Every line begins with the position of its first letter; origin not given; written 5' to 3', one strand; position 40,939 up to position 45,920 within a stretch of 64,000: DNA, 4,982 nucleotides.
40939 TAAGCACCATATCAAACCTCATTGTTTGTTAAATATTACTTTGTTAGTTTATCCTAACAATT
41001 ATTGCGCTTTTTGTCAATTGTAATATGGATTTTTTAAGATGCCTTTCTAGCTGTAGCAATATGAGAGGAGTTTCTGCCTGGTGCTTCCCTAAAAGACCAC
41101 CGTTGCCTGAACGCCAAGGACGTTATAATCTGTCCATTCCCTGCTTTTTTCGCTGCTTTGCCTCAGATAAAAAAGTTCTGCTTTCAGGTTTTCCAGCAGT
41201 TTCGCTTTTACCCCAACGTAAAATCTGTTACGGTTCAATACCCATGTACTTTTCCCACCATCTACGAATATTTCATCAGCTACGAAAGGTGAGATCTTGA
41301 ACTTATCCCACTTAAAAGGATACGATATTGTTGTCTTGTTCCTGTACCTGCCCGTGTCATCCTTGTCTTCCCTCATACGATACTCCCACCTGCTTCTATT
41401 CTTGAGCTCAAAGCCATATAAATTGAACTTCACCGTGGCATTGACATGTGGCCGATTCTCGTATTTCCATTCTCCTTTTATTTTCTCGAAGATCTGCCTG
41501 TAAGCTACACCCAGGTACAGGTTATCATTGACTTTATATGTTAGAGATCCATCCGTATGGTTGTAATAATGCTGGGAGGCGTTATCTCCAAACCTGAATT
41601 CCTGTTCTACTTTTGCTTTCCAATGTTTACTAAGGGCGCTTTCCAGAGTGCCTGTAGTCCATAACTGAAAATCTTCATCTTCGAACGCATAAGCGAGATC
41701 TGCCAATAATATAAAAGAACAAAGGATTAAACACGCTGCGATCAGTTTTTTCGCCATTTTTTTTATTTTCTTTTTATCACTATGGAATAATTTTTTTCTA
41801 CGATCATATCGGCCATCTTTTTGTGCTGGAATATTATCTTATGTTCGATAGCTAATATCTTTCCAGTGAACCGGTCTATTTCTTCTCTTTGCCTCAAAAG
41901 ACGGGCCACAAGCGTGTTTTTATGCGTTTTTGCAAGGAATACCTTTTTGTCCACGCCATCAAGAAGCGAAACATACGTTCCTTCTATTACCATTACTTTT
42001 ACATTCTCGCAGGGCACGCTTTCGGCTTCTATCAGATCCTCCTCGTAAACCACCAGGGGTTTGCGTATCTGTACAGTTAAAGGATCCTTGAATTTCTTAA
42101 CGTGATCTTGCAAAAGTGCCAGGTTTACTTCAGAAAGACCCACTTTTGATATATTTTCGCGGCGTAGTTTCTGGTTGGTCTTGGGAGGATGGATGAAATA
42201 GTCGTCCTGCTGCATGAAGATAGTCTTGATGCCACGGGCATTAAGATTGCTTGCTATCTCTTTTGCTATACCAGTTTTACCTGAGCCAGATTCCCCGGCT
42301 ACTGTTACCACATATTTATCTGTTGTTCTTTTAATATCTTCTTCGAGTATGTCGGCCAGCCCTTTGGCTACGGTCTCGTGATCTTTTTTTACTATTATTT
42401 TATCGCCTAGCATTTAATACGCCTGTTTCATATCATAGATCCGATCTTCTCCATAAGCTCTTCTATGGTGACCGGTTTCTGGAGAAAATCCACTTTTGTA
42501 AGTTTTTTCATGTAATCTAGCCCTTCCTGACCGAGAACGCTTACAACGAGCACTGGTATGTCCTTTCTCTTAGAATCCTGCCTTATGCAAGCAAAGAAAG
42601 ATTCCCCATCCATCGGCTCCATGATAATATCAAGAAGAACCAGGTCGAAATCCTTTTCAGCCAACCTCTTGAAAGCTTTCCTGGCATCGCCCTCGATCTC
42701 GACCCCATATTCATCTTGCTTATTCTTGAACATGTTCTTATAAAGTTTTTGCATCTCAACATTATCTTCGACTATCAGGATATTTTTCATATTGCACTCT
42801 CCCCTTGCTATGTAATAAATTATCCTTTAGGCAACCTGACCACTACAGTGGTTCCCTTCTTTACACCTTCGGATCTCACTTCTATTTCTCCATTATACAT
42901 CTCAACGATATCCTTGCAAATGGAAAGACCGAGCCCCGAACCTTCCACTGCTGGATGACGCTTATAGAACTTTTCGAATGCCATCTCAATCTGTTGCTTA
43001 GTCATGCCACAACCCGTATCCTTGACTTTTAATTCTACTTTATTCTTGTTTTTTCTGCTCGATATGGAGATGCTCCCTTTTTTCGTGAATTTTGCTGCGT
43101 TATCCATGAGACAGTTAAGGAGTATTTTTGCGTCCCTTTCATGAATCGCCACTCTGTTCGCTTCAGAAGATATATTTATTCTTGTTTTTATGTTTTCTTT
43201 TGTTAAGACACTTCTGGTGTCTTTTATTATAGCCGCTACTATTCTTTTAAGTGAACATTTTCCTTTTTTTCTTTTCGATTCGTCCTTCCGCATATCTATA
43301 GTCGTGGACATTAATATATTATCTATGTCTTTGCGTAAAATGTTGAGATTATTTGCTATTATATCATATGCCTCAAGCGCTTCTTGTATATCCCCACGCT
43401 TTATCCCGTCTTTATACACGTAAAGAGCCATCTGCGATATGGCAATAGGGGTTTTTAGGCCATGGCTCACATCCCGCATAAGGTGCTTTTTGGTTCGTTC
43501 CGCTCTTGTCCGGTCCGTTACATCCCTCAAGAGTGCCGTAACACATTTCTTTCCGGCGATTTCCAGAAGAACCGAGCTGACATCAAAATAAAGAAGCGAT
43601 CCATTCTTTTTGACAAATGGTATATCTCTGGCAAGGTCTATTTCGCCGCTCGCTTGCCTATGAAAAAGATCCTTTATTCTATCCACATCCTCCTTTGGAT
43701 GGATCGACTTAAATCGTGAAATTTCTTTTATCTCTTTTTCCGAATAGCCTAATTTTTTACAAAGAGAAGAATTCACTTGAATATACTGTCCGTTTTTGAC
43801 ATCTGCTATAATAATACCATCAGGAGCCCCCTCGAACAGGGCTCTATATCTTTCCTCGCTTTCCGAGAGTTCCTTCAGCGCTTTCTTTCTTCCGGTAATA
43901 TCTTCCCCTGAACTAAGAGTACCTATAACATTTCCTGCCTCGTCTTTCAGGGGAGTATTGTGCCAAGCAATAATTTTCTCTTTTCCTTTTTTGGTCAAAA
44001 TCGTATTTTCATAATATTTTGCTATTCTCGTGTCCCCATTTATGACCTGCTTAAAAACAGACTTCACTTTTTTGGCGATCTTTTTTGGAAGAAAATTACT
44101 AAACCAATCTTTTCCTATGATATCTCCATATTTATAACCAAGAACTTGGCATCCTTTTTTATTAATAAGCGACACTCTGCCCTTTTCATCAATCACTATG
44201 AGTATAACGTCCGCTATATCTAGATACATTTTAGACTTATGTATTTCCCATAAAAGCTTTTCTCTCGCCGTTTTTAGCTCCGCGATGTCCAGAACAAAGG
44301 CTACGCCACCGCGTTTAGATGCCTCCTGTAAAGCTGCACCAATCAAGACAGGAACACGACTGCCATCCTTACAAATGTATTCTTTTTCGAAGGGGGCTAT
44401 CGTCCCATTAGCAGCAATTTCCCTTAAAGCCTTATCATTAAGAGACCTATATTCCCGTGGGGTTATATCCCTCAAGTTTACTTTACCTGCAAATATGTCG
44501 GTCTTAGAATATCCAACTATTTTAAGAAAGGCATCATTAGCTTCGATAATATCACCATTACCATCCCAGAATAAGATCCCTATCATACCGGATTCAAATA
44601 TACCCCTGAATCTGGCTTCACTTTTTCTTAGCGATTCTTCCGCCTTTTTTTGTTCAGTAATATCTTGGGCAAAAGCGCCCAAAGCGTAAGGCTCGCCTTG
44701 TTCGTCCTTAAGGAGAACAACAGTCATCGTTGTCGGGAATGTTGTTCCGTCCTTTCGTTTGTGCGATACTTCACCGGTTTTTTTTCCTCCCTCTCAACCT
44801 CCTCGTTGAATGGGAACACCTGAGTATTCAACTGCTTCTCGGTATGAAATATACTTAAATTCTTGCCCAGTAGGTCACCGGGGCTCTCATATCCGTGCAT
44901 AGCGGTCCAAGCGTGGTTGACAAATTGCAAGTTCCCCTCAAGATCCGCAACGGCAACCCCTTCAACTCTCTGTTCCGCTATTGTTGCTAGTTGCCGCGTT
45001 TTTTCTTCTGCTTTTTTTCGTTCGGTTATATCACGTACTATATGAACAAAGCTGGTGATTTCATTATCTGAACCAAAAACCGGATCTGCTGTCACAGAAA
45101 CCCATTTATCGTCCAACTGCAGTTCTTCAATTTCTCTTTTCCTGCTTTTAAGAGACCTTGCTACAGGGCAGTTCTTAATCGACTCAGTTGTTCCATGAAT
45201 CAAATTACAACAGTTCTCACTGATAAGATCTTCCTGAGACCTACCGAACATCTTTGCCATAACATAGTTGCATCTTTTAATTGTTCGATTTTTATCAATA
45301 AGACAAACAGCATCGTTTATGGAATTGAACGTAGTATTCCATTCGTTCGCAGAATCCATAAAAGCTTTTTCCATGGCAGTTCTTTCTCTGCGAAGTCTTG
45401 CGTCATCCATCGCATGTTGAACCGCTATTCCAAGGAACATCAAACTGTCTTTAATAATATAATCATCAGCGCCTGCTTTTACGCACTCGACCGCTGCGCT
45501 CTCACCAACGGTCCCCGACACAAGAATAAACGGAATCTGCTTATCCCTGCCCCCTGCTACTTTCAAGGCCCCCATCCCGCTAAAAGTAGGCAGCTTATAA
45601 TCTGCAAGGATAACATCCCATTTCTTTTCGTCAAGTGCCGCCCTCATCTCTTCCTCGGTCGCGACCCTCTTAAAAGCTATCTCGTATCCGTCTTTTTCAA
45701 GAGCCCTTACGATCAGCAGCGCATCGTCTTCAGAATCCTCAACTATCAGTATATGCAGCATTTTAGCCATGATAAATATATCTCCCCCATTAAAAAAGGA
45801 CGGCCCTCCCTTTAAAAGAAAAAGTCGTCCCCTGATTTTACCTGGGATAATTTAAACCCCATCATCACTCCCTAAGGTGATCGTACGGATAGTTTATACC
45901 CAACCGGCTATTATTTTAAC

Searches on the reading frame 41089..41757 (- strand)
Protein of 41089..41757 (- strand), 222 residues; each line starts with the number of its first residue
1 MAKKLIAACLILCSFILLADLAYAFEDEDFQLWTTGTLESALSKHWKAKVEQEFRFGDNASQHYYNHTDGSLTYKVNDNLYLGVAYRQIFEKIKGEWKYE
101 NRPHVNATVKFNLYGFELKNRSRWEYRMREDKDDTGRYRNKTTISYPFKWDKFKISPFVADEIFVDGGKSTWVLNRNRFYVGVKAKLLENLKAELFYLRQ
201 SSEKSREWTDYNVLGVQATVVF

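Call 49: search_protein_families(library=pfam, proteins=[window:41089-41757:-], max_evalue=0.000001)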
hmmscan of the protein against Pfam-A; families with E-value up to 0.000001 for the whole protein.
window:41089-41757:- (222 aa): 1 family
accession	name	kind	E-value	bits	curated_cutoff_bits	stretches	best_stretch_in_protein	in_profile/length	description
PF10677.15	DUF2490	-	1.9e-33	116.2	29.8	1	30-207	1-182/186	Protein of unknown function (DUF2490)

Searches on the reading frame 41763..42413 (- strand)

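Call 49: search_protein_families(library=pfam, proteins=[window:41763-42413:-], max_evalue=0.000001)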
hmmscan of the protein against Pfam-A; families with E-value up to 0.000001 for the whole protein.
window:41763-42413:- (216 aa): 1 family
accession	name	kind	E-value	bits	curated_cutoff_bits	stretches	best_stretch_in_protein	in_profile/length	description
PF00485.24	PRK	-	1e-09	38.9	22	1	35-178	1-153/196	Phosphoribulokinase / Uridine kinase family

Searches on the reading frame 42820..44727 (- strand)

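Call 49: search_protein_families(library=pfam, proteins=[window:42820-44727:-], max_evalue=0.000001)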
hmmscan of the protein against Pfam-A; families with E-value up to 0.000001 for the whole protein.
window:42820-44727:- (635 aa): 6 families
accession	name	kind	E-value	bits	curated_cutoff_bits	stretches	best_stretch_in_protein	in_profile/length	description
PF13426.13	PAS_9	-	8.5e-32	109.9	27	3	175-278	4-102/103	PAS domain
PF00989.32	PAS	-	3.7e-27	95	22.6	2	292-403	1-113/113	PAS fold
PF08448.16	PAS_4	-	1.3e-26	93.4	23.1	1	173-281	5-109/110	PAS fold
PF02518.31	HATPase_c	-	3.1e-24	86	26.4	1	532-634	5-109/111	Histidine kinase-, DNA gyrase B-, and HSP90-like ATPase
PF13188.13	PAS_8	-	4.6e-24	83.9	21.8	1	292-347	1-55/65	PAS domain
PF08447.18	PAS_3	-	7.7e-21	74.6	25.6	0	188-269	4-84/89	PAS fold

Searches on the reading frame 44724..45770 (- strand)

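Call 49: search_protein_families(library=pfam, proteins=[window:44724-45770:-], max_evalue=0.000001)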
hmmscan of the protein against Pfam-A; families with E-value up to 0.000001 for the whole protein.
window:44724-45770:- (348 aa): 5 families
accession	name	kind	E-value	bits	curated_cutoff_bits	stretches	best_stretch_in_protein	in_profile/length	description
PF13426.13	PAS_9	-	1.1e-18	67.9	27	1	152-250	1-103/103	PAS domain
PF00989.32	PAS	-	1.5e-16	60.8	22.6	1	144-248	3-113/113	PAS fold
PF00072.30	Response_reg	-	5.1e-16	59.3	30.2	1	7-108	1-100/111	Response regulator receiver domain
PF13188.13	PAS_8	-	1.1e-13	51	21.8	0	261-314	3-56/65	PAS domain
PF08448.16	PAS_4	-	7.3e-13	49.2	23.1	1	148-252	1-109/110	PAS fold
